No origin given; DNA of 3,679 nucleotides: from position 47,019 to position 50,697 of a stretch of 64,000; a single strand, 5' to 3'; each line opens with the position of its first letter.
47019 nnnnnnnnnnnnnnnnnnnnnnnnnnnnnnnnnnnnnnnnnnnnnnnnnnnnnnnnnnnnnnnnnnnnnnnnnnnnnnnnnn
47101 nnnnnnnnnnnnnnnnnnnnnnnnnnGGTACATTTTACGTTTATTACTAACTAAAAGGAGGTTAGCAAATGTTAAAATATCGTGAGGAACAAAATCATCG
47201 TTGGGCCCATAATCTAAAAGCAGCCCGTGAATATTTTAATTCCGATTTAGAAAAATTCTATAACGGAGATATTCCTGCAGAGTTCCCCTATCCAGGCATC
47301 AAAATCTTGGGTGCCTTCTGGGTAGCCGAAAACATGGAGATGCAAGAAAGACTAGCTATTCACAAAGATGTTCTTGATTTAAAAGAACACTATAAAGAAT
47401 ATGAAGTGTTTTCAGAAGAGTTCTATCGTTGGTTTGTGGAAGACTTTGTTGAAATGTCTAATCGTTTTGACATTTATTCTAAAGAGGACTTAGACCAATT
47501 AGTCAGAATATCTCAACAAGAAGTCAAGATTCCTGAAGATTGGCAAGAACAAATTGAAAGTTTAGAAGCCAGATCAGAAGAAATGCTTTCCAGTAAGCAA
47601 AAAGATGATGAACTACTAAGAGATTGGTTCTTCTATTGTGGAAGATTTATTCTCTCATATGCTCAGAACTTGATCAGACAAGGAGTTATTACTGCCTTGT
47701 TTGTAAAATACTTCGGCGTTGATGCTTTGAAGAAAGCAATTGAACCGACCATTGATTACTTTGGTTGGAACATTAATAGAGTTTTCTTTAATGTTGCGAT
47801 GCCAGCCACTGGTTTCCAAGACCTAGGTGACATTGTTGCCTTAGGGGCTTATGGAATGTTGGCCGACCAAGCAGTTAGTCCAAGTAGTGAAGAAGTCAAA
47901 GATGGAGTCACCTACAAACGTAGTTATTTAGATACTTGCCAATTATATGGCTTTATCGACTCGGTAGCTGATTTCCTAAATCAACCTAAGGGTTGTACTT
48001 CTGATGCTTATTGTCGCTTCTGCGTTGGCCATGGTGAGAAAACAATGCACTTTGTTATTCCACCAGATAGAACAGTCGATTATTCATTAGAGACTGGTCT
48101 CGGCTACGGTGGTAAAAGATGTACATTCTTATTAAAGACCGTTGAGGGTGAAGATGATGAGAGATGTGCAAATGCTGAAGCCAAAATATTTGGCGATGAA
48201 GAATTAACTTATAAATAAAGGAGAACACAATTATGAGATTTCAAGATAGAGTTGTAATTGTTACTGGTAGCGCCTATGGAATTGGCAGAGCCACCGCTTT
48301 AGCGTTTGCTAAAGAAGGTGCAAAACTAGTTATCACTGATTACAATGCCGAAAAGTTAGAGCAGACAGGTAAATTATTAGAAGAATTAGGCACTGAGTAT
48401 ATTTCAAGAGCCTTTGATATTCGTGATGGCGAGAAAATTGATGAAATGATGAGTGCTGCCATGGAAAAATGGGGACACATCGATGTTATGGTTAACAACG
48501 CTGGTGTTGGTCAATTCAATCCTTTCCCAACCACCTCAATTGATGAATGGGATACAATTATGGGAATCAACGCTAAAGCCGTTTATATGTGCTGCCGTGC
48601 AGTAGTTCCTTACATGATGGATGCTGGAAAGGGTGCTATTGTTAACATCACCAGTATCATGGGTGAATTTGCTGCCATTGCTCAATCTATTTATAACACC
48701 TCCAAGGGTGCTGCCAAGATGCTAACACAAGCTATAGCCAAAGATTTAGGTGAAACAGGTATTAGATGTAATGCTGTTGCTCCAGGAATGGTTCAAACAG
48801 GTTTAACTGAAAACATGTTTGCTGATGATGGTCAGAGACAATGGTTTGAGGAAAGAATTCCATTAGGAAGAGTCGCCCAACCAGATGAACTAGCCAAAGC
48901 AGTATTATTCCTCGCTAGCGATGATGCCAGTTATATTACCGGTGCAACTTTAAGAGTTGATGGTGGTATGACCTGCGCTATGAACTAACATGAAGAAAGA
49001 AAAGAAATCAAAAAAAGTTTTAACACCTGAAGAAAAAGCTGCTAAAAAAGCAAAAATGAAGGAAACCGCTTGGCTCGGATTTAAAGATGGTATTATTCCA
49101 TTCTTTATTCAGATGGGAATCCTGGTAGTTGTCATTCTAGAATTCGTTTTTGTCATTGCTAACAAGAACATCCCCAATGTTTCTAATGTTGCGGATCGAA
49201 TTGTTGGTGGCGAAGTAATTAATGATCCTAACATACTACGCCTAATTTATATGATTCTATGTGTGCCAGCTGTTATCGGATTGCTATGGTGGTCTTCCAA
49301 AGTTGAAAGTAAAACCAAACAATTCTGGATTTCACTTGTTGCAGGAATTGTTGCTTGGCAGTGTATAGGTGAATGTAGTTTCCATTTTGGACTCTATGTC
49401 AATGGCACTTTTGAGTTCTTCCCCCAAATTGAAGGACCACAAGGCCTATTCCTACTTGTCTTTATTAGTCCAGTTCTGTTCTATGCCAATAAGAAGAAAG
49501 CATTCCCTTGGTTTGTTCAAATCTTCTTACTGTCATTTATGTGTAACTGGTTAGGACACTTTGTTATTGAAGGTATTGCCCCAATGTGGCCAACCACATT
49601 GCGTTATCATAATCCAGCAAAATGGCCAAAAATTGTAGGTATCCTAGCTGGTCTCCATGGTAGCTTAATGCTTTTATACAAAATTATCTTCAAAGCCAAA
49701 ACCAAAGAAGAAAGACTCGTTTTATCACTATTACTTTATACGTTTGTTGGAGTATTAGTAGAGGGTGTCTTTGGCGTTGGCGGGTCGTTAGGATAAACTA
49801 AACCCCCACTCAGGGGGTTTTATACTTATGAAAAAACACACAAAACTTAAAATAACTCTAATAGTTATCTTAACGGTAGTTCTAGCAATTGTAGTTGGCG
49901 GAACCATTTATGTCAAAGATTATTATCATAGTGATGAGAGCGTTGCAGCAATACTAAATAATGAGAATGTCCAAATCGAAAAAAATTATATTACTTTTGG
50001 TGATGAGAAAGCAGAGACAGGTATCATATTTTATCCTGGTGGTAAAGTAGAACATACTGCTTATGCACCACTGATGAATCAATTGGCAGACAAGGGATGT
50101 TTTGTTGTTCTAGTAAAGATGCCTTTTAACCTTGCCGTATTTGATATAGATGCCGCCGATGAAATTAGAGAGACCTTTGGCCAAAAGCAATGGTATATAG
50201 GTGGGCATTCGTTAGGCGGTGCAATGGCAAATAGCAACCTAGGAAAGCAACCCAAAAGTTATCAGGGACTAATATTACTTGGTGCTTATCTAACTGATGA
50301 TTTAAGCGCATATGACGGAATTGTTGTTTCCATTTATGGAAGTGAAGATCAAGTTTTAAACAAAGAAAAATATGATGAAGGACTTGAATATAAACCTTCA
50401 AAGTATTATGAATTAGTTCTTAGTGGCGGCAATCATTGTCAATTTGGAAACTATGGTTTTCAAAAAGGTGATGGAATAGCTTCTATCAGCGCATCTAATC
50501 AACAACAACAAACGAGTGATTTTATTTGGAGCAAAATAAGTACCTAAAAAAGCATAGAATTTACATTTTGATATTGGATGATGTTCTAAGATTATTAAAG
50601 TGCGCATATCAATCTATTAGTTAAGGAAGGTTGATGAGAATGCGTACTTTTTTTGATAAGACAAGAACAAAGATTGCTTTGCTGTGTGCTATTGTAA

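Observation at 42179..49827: Undescribed bacterial operon built around an archaeal-type HMGCS-like/thiolase/DUF35 trio with an SCP2 lipid carrier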

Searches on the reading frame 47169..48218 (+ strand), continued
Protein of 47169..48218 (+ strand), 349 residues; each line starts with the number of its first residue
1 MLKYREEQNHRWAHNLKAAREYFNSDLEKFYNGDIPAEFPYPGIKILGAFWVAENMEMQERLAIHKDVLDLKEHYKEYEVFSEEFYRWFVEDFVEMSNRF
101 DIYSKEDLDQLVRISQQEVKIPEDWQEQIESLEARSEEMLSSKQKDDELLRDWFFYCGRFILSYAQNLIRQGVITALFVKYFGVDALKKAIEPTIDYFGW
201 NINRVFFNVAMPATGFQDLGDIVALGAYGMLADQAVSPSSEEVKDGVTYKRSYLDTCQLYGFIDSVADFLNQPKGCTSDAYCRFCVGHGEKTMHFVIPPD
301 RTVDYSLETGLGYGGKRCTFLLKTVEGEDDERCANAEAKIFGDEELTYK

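Call 91: search_protein_families(library=pfam, alignment_id=A1, max_evalue=10)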
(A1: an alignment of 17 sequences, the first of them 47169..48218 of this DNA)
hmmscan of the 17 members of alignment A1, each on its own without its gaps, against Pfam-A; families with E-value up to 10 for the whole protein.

A. member 1, window:47169-48218:+ (349 aa): 2 families
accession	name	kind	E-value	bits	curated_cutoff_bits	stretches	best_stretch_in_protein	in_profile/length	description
PF17661.6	DUF5523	-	0.25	11.4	27.8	1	56-151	31-129/254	Family of unknown function (DUF5523)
PF25007.1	DYH2-5-8_CC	-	0.66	10.1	27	1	91-147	58-113/120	Dynein axonemal heavy chain 2/5/8 coiled-coil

B. families by the number of members that match (of 17 scanned): 7 families
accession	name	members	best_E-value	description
PF05267.17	DUF725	1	0.13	Protein of unknown function (DUF725)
PF03716.19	WCCH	1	0.17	WCCH motif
PF12674.12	Zn_ribbon_2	1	0.17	Putative zinc ribbon domain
PF09999.14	DUF2240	1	0.18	Uncharacterized protein conserved in archaea (DUF2240)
PF11432.13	DUF3197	1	0.19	Protein of unknown function (DUF3197)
PF17661.6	DUF5523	1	0.25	Family of unknown function (DUF5523)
PF25007.1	DYH2-5-8_CC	1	0.66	Dynein axonemal heavy chain 2/5/8 coiled-coil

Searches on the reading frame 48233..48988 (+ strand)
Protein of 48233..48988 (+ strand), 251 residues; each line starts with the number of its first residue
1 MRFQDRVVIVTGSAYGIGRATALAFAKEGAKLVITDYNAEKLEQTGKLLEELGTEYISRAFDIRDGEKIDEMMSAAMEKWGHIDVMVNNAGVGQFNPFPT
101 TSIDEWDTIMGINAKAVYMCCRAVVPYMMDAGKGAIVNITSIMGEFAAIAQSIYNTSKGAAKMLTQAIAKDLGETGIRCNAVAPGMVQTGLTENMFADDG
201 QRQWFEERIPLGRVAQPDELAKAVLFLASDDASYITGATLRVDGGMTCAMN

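Call 3: search_protein_families(library=pfam, proteins=[window:48233-48988:+], max_evalue=0.01)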
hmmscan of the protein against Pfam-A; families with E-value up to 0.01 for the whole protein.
window:48233-48988:+ (251 aa): 4 families
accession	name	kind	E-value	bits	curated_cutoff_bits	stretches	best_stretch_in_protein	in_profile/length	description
PF13561.12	adh_short_C2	-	2.6e-72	243.7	27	1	12-247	1-236/236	Enoyl-(Acyl carrier protein) reductase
PF00106.31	adh_short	-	7.3e-60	202.2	26.6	1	6-198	1-193/195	short chain dehydrogenase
PF08659.16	KR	-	2.3e-09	37.9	22.6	1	8-186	3-177/180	KR domain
PF23441.1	SDR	-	0.00017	21.5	27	1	116-246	125-255/258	SDR-like rossmann domain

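Call 4: search_protein_families(library=ncbifam, proteins=[window:48233-48988:+], max_evalue=0.01)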
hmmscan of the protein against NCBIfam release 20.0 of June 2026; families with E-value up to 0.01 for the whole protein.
window:48233-48988:+ (251 aa): 235 families (the best 25 are shown)
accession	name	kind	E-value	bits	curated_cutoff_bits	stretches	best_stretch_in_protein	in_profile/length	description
NF052558.1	MBtsdlDhBudC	equivalog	1.1e-76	257.7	270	1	3-248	1-243/250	meso-2,3-butanediol dehydrogenase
NF005559.1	PRK07231.1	subfamily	2.4e-76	256.5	215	1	2-247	1-248/249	glucose 1-dehydrogenase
NF004818.0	PRK06172.1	equivalog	4.4e-71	239.2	336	1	1-247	3-251/253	SDR family oxidoreductase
NF004791.0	PRK06138.1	equivalog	1.2e-70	237.7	312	1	1-248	1-251/252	SDR family oxidoreductase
TIGR01830.1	3oxo_ACP_reduc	equivalog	2.2e-67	227.3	297.75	1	8-246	1-238/239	3-oxoacyl-[acyl-carrier-protein] reductase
NF004198.0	PRK05653.1-3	equivalog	2.3e-66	223.8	296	1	3-247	5-247/248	3-oxoacyl-ACP reductase FabG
NF009466.0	PRK12826.1-2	subfamily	8.7e-66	221.9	222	1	4-249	2-247/248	3-oxoacyl-ACP reductase FabG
NF004197.0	PRK05653.1-1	equivalog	1.2e-63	215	332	1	3-247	5-247/249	3-oxoacyl-ACP reductase FabG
NF004778.0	PRK06124.1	equivalog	6.6e-62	209.2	303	1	3-249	9-255/256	SDR family oxidoreductase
NF005067.0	PRK06484.1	equivalog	4.1e-61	207.1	713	1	4-248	8-253/524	short chain dehydrogenase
NF004713.0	PRK06057.1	equivalog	1.7e-60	204.7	404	1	2-249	6-252/257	3-oxoacyl-ACP reductase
NF049979.1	AlphHSDSHdhA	equivalog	3.3e-60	203.7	350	1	4-248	2-248/258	7alpha-hydroxysteroid dehydrogenase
NF053807.1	RhamDHLra1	equivalog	4.2e-60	203.6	400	1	4-248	3-249/252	L-rhamnose 1-dehydrogenase Lra1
NF005681.0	PRK07478.1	subfamily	5.2e-59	199.7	267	1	2-247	3-250/254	SDR family oxidoreductase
NF006366.0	PRK08589.1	equivalog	2.2e-58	197.7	386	1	2-247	3-253/272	SDR family oxidoreductase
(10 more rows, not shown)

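Call 36: search_solved_structures(query=window:48233-48988:+, show_alignments=0, max_evalue=1e-40)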
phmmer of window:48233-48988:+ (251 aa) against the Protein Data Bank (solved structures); distinct sequences matched with E-value up to 1e-40: 69 (the best 60 are shown).
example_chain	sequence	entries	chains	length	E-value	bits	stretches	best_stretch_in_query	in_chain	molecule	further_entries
4jro_A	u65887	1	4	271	3.4e-50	174.1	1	1-247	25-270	FabG protein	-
4nbu_A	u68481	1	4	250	8.5e-50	172.8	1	2-246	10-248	3-oxoacyl-(Acyl-carrier-protein) reductase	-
4ni5_A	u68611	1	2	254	4.3e-49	170.5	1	1-248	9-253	Oxidoreductase, short-chain dehydrogenase/reductase family protein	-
2cfc_A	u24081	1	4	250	4.8e-49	170.3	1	5-248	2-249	2-(R)-HYDROXYPROPYL-COM DEHYDROGENASE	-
6vsp_A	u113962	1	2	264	7.2e-49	169.7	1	2-248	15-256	2,3-butanediol dehydrogenase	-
6xew_A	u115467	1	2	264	7.2e-49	169.7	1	2-248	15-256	2,3-butanediol dehydrogenase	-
4dqx_A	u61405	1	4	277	8.1e-49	169.6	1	3-247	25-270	Probable oxidoreductase protein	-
3ftp_A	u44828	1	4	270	4e-48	167.3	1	5-247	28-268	3-oxoacyl-[acyl-carrier protein] reductase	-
6xex_A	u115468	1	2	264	4.4e-48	167.2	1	2-248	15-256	2,3-butanediol dehydrogenase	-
4wec_A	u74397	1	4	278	1.1e-47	165.9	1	2-249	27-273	Short chain dehydrogenase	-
2hq1_A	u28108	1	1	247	1.1e-47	165.8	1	2-247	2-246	Glucose/ribitol dehydrogenase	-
8cxa_A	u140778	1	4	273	3.8e-47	164.1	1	2-246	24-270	3-oxoacyl-[acyl-carrier-protein] reductase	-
7pcs_B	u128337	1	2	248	4.7e-47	163.8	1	2-247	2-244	BbsD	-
3ay7_A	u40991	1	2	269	2.3e-46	161.6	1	3-247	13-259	Glucose 1-dehydrogenase 4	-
3aus_A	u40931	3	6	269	2.3e-46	161.6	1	3-247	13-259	Glucose 1-dehydrogenase 4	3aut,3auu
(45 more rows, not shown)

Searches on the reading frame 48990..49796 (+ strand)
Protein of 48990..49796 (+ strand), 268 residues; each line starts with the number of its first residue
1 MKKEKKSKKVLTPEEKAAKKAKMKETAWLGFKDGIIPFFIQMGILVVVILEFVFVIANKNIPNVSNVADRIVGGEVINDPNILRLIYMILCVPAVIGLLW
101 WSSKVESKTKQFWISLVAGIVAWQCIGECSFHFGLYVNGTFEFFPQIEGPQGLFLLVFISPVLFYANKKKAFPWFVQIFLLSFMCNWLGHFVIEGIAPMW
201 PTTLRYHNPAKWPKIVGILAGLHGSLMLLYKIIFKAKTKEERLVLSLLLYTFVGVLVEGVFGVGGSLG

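Call 3: search_protein_families(library=pfam, proteins=[window:48990-49796:+], max_evalue=0.01)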
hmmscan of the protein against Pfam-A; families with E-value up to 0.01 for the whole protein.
window:48990-49796:+ (268 aa): 1 family
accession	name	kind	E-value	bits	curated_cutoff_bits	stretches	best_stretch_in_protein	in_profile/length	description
PF06127.16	Mpo1-like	-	0.0013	19.2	24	1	155-198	43-70/95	2-hydroxy-palmitic acid dioxygenase Mpo1-like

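Call 4: search_protein_families(library=ncbifam, proteins=[window:48990-49796:+], max_evalue=0.01)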
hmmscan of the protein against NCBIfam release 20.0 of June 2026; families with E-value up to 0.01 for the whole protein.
window:48990-49796:+ (268 aa): 1 family
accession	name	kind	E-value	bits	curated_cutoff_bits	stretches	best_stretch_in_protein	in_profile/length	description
NF002597.0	PRK02251.2-3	equivalog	0.0055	16.9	120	1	3-69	12-72/93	putative septation inhibitor protein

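Call 5: search_protein_families(library=pfam, proteins=[window:48990-49796:+], max_evalue=10)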
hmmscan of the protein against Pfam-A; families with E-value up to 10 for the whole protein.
window:48990-49796:+ (268 aa): 2 families
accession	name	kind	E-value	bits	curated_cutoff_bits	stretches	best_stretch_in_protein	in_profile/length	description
PF06127.16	Mpo1-like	-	0.0013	19.2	24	1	155-198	43-70/95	2-hydroxy-palmitic acid dioxygenase Mpo1-like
PF10840.13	DUF2645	-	0.7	11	25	1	152-193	52-93/98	Protein of unknown function (DUF2645)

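Call 68: find_homologous_proteins(query=window:48990-49796:+, max_evalue=0.001)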
Query window:48990-49796:+ (268 aa): 18 proteins with E <= 0.001 among 981 candidates.
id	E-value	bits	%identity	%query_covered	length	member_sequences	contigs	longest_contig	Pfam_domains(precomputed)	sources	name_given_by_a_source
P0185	2.2e-174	596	100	100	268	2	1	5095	-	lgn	-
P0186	7.6e-105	368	67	96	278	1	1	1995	-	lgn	-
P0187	5.1e-100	352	60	98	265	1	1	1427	-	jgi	jgi:hypothetical protein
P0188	5.7e-97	342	59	98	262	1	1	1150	-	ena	-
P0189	1.3e-96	341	59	98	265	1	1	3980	-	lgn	-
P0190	3.4e-96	340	57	98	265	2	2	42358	-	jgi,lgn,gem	-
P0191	4.4e-96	339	58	99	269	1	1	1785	-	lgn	-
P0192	4.5e-96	339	58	98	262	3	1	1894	-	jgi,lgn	-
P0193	5.0e-93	329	58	93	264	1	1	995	-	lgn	-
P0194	3.5e-92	327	58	98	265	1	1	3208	-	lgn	-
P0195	7.8e-88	312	57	98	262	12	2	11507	-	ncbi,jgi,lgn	-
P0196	1.3e-82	295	58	96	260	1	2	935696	-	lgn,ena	-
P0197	1.3e-79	285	51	97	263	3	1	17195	-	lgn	-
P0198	3.8e-74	267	47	97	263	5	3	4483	-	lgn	-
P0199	4.9e-73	264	49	97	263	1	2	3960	-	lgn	-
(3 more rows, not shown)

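Call 74: predict_structure(alignment_id=A2)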
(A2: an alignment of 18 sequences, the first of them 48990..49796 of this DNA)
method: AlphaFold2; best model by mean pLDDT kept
length: 268 residues; sequences in the alignment: 18
mean_pLDDT: 87.8   pTM: 0.84
mean pLDDT of the five models: 87.8, 87.5, 87.1, 87.0, 86.6
residues with pLDDT >= 90: 148; 70-90: 93; 50-70: 23; < 50: 4
segments of 3 or more residues with pLDDT < 50: 266-268
pLDDT, mean of each block of 10 residues (from residue 1): 61 89 93 97 92 90 91 85 95 97 97 97 91 90 86 84 85 95 91 74 61 86 96 95 97 91 60
secondary structure, 60 per line:
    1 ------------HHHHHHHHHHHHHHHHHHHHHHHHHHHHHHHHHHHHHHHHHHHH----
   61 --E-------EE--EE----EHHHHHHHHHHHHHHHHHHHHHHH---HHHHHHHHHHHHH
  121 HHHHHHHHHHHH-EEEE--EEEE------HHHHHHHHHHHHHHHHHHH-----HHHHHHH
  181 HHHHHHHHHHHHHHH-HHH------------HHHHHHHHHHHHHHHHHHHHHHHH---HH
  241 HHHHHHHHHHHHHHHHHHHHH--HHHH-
elements in order: H13-56 H82-104 H108-132 E134-137 E140-143 H150-168 H174-195 H212-235 H239-261 H264-267

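Call 77: fold_search(model_id=the predicted structure, library=pdb)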
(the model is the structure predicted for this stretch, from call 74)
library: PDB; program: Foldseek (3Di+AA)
matches with E <= 10: 127; with E <= 0.001: 0
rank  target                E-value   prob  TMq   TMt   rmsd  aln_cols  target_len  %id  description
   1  9kme_D                1.2e+00  0.14  0.18  0.20  20.1       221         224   14  Crystal structure of soluble bacteriorhodopsin NeuroBR_A (released 2025-06-04)
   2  9uwj_A                1.4e+00  0.11  0.21  0.21  16.9       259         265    8  Cryo-EM structure of human V1aR bound with balovaptan at a resolution of 3.0 angstrom (released 2026-02-04)
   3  7w7r_B                1.9e+00  0.06  0.13  0.15  18.6       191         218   12  High resolution structure of a fish aquaporin reveals a novel extracellular fold. (released 2022-10-12)
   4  2i37_B                2.0e+00  0.07  0.17  0.15  21.1       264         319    8  Crystal structure of a photoactivated rhodopsin (released 2006-10-17)
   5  8qby_N                2.5e+00  0.08  0.18  0.12  21.0       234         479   10  Respiratory complex I from Paracoccus denitrificans in MSP2N2 nanodiscs (released 2024-09-11)
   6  8ev9_B                2.6e+00  0.07  0.16  0.10  19.8       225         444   12  Cryo-EM structure of cGMP bound truncated human CNGA3/CNGB3 channel in lipid nanodisc, transition state 1 (released 2023-08-09)
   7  7xov_R                2.9e+00  0.08  0.21  0.20  12.4       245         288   11  Structural insights into human brain gut peptide cholecystokinin receptors (released 2022-07-20)
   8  7w7s                  2.9e+00  0.05  0.14  0.16  18.5       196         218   11  High resolution structure of a fish aquaporin reveals a novel extracellular fold. (released 2022-10-12)
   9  8vlw_A                2.9e+00  0.05  0.14  0.17  25.0       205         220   13  TolQ-TolR inner membrane protein complex from Acinetobacter baumannii (released 2025-01-15)
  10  5sv0_D                2.9e+00  0.04  0.14  0.17  25.7       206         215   12  Structure of the ExbB/ExbD complex from E. coli at pH 7.0 (released 2016-09-28)
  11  5tvn                  3.5e+00  0.10  0.19  0.14  24.1       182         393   12  Crystal structure of the LSD-bound 5-HT2B receptor (released 2017-02-01)
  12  9ckg                  3.7e+00  0.08  0.17  0.12  13.2       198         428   12  Crystal structure of SMYD2 active site mutant (released 2025-01-15)
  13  7rh9_B                3.8e+00  0.09  0.22  0.14  14.8       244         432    8  Cryo-EM structure of human rod CNGA1/B1 channel in apo state (released 2021-11-03)
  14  3qwv                  4.0e+00  0.08  0.17  0.12  13.3       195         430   11  Crystal structure of histone lysine methyltransferase SmyD2 in complex with the cofactor product AdoHcy (released 2011-07-06)
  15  7rhh_B                4.0e+00  0.08  0.21  0.14  15.4       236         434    7  Cryo-EM structure of human rod CNGA1/B1 channel in cGMP-bound openI state (released 2021-11-03)
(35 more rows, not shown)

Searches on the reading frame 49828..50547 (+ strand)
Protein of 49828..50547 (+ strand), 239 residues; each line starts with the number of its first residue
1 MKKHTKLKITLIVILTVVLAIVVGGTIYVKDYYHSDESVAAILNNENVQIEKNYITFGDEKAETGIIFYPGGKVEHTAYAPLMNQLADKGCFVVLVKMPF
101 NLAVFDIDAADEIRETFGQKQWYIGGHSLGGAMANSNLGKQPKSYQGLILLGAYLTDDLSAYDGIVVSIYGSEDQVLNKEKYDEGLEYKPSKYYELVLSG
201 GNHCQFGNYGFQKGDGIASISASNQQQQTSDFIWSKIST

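Call 5: search_protein_families(library=pfam, proteins=[window:49828-50547:+], max_evalue=10)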
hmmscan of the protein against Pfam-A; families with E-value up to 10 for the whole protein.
window:49828-50547:+ (239 aa): 7 families
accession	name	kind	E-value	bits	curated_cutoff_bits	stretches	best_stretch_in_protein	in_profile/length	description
PF12695.13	Abhydrolase_5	-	2.3e-48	164.5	27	1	65-226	1-163/164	Alpha/beta hydrolase family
PF12146.15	Hydrolase_4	-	3.2e-07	30.4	27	1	100-158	55-114/239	Serine aminopeptidase, S33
PF00561.26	Abhydrolase_1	-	2.5e-06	27.8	25.8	1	110-155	59-103/245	alpha/beta hydrolase fold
PF00326.27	Peptidase_S9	-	0.014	15.4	22.6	1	116-191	60-138/213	Prolyl oligopeptidase family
PF20408.4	Abhydrolase_11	-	0.02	15.1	27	1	110-152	65-106/193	Alpha/beta hydrolase domain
PF01764.32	Lipase_3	-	0.035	14.4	22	1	111-134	51-77/140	Lipase (class 3)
PF02230.22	Abhydrolase_2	-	0.15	12.3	23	1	112-177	97-170/217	Phospholipase/Carboxylesterase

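Call 63: search_protein_families(library=ncbifam, proteins=[window:49828-50547:+], max_evalue=0.001)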
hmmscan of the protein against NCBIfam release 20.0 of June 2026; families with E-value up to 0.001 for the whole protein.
window:49828-50547:+ (239 aa): 0 families
